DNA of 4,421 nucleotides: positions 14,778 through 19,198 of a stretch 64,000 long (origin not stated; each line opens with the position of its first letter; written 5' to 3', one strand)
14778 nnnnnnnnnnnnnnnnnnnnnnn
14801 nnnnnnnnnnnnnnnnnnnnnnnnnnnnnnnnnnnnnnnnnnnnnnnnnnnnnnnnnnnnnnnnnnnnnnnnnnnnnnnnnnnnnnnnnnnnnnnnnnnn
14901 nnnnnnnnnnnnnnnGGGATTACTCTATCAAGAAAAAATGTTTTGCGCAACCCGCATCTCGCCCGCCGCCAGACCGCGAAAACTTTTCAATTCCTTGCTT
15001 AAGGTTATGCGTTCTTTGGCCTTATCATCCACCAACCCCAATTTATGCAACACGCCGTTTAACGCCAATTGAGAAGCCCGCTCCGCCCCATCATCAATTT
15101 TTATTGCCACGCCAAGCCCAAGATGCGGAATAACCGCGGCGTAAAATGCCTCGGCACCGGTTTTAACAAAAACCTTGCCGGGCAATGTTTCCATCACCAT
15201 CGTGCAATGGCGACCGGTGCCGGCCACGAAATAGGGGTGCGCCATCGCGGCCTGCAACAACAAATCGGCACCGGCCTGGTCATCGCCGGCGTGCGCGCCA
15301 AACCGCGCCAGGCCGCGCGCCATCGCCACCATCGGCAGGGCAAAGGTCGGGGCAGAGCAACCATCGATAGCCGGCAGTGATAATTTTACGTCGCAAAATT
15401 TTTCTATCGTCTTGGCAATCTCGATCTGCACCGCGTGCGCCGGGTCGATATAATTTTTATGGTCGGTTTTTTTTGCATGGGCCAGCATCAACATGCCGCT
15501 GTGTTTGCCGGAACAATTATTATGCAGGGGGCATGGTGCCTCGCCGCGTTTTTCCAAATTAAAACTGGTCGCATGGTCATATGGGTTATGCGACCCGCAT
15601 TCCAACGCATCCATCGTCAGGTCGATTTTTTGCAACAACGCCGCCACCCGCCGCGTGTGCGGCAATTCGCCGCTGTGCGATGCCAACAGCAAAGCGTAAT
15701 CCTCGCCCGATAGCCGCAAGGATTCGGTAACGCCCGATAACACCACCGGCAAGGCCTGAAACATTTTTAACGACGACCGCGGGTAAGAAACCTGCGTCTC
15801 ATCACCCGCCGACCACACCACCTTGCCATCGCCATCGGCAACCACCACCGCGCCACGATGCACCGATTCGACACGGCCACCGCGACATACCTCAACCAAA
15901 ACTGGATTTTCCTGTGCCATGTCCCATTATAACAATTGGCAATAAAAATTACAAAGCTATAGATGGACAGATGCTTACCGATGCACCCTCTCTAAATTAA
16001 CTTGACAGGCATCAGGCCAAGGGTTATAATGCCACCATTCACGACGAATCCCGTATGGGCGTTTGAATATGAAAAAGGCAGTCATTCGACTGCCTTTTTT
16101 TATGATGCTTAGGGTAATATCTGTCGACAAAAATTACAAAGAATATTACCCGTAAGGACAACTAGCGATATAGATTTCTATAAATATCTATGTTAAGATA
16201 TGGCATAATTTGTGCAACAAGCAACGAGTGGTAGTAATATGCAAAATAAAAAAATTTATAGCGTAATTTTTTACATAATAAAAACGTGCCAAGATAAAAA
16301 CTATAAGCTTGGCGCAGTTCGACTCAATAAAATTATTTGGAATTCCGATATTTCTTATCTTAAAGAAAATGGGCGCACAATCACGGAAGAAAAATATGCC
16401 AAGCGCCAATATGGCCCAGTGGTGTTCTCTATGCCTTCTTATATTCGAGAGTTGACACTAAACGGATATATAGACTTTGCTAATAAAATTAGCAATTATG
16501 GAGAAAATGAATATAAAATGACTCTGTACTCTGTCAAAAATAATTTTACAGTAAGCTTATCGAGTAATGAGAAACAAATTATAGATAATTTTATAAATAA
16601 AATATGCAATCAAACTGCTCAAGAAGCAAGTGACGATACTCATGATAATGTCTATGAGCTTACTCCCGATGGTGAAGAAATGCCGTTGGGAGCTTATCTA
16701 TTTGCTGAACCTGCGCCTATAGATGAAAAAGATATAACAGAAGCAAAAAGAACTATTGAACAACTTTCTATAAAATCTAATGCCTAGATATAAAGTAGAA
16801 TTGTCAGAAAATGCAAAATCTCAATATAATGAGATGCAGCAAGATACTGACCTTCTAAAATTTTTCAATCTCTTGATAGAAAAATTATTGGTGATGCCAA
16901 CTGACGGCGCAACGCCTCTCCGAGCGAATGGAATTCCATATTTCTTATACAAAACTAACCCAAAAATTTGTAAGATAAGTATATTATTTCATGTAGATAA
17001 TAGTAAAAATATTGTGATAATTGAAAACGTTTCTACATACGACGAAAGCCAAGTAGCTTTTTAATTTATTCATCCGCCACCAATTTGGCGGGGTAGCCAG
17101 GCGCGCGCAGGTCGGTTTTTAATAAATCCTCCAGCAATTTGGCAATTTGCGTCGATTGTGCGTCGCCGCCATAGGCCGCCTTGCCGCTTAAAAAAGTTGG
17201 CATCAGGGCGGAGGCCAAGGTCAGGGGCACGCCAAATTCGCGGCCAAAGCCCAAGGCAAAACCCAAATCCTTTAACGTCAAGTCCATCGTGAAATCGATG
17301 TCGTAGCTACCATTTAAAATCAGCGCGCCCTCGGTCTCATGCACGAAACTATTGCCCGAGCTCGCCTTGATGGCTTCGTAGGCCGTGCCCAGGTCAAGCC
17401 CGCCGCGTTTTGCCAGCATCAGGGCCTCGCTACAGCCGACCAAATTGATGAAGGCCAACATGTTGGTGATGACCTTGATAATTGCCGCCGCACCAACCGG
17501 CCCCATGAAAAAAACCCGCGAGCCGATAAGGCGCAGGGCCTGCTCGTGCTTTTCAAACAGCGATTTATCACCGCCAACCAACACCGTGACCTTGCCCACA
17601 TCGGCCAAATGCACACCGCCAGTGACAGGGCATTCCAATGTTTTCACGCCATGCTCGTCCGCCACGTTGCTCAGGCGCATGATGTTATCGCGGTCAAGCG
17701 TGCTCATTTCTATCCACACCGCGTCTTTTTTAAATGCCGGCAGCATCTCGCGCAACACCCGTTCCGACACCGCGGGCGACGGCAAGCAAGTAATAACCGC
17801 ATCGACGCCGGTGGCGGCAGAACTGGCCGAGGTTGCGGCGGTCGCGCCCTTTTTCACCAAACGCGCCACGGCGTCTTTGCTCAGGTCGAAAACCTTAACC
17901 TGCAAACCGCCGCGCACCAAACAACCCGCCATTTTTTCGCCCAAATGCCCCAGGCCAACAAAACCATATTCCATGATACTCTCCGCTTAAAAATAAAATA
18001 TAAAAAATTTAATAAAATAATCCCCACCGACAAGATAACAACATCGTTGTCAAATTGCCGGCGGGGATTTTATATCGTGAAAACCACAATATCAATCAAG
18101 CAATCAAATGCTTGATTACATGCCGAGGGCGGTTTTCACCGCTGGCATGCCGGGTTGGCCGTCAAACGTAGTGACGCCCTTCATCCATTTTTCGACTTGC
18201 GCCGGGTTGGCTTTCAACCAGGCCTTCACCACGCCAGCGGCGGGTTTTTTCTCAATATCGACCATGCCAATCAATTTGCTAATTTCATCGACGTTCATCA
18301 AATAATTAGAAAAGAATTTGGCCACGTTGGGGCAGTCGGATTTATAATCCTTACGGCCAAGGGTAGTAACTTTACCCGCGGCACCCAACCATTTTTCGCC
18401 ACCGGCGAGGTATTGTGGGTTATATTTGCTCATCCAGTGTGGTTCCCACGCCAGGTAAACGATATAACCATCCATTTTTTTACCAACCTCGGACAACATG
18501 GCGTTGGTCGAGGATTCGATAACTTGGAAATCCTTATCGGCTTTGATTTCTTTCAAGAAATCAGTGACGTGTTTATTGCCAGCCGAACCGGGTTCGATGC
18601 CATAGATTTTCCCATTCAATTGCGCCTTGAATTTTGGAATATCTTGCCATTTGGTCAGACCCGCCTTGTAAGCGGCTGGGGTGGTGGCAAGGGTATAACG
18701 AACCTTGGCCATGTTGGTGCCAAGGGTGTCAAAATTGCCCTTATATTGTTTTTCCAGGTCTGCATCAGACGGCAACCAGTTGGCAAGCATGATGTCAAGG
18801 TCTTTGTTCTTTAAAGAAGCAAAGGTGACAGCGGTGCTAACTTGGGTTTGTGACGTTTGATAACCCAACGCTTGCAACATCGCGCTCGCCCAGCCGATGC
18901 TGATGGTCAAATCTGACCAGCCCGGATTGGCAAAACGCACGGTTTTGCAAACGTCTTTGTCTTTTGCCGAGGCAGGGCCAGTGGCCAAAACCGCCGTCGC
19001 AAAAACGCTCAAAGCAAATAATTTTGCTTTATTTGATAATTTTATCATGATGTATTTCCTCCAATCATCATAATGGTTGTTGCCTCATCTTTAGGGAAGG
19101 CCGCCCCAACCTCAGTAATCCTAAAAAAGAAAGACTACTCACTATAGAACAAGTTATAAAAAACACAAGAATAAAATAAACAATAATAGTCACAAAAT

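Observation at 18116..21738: Orphan cysN-like GTPase sandwiched between two near-duplicate OpuAC-type substrate-binding protein genes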

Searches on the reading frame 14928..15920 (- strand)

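Call 15: search_protein_families(library=pfam, proteins=[window:14928-15920:-])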
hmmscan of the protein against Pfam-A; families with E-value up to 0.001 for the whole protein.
window:14928-15920:- (330 aa): 1 family
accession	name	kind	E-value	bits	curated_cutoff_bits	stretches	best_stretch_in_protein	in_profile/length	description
PF06089.17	Asparaginase_II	-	1.7e-101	339.8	25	1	9-323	1-321/322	L-asparaginase II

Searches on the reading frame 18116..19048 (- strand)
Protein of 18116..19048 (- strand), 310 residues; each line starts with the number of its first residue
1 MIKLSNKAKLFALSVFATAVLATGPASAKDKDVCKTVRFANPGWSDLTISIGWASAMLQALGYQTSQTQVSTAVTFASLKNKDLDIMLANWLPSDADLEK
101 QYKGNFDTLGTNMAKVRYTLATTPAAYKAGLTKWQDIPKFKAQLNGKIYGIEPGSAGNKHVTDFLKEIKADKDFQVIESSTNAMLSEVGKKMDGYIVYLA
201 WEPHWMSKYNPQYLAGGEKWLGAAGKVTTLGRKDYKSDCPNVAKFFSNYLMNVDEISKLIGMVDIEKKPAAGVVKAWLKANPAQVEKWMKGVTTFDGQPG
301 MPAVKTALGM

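Call 5: search_protein_families(library=pfam, proteins=[window:18116-19048:-])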
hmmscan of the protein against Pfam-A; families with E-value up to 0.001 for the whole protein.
window:18116-19048:- (310 aa): 1 family
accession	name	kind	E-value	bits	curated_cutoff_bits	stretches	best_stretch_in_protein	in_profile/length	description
PF04069.17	OpuAC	-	1.4e-40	140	21.2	1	35-280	1-257/257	Substrate binding domain of ABC-type glycine betaine transport system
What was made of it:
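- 18116..19048 (-): SBP1. A ChoX-like binding protein of 310 aa, the positional ortholog of the SBP found next to the HIBADH-like gene throughout the clade. PF04069 E 1e-40 (call 5).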

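Call 6: search_protein_families(library=ncbifam, proteins=[window:18116-19048:-])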
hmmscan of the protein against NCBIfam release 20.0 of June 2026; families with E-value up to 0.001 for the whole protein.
window:18116-19048:- (310 aa): 2 families
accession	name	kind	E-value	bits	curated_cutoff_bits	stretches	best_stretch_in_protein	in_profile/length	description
TIGR03414.1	ABC_choline_bnd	subfamily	1.4e-82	277.3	379.05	1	28-308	2-291/291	choline ABC transporter substrate-binding protein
NF008334.0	PRK11119.1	equivalog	1.5e-14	53.8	215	1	14-208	8-216/331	glycine betaine/L-proline ABC transporter substrate-binding protein ProX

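Call 30: search_solved_structures(query=window:18116-19048:-, show_alignments=2)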
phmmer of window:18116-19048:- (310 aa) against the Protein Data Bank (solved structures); distinct sequences matched with E-value up to 0.001: 5.
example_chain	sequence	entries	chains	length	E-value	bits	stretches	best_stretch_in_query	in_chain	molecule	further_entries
2reg_A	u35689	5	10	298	4.9e-61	209.8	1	32-310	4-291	PUTATIVE GLYCINE BETAINE-BINDING ABC TRANSPORTER PROTEIN | PUTATIVE GLYCINE BETAINE ABC TRANSPORTER PROTEIN | Putative choline ABC transporter, periplasmic solu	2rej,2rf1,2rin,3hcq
2b4l_A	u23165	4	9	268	2.1e-24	89.5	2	142-297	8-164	Glycine betaine-binding protein | Glycine betaine ABC transport system glycine betaine-binding protein OpuAC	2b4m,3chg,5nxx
7ahc_A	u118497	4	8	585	2.4e-20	76.2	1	15-292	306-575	ABC transporter permease subunit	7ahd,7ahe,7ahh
3l6g_A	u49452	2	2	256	3.8e-20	75.5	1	41-291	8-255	Betaine ABC transporter permease and substrate binding protein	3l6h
3tmg_A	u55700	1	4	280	9.2e-12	48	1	31-288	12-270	Glycine betaine, L-proline ABC transporter, glycine/betaine/L-proline-binding protein (Pro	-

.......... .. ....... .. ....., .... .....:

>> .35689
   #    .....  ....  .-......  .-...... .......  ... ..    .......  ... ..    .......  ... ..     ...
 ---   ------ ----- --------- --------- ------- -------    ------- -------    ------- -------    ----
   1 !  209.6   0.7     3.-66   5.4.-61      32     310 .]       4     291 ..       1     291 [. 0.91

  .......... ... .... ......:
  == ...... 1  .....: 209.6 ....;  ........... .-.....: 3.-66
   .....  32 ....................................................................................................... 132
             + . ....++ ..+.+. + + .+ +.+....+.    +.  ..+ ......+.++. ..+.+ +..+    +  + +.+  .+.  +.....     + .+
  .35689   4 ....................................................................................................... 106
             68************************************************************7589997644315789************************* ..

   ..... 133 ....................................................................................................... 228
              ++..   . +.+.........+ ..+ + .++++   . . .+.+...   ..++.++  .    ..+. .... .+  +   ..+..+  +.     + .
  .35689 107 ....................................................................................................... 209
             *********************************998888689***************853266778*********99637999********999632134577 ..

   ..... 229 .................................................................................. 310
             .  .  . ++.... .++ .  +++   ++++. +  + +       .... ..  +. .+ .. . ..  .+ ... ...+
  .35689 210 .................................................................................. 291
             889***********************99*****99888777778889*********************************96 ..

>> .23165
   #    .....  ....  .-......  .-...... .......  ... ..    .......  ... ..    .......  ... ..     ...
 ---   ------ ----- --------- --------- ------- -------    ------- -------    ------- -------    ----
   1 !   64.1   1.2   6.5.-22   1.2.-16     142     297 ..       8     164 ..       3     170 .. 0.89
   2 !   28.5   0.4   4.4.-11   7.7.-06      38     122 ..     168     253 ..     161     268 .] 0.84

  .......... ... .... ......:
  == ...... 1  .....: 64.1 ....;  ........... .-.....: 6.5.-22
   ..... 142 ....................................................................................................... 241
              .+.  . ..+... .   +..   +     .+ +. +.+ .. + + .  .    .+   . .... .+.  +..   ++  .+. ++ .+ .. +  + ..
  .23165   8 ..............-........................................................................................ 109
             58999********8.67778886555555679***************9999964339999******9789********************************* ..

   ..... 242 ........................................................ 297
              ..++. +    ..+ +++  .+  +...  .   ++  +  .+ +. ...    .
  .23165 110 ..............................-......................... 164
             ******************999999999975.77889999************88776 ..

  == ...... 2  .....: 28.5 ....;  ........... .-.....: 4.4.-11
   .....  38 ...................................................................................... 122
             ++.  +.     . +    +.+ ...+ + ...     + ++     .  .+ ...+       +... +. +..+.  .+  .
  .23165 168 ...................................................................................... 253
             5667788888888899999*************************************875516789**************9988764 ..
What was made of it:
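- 18116..19048 (-): ChoX 2REG E 5e-61 (call 30).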
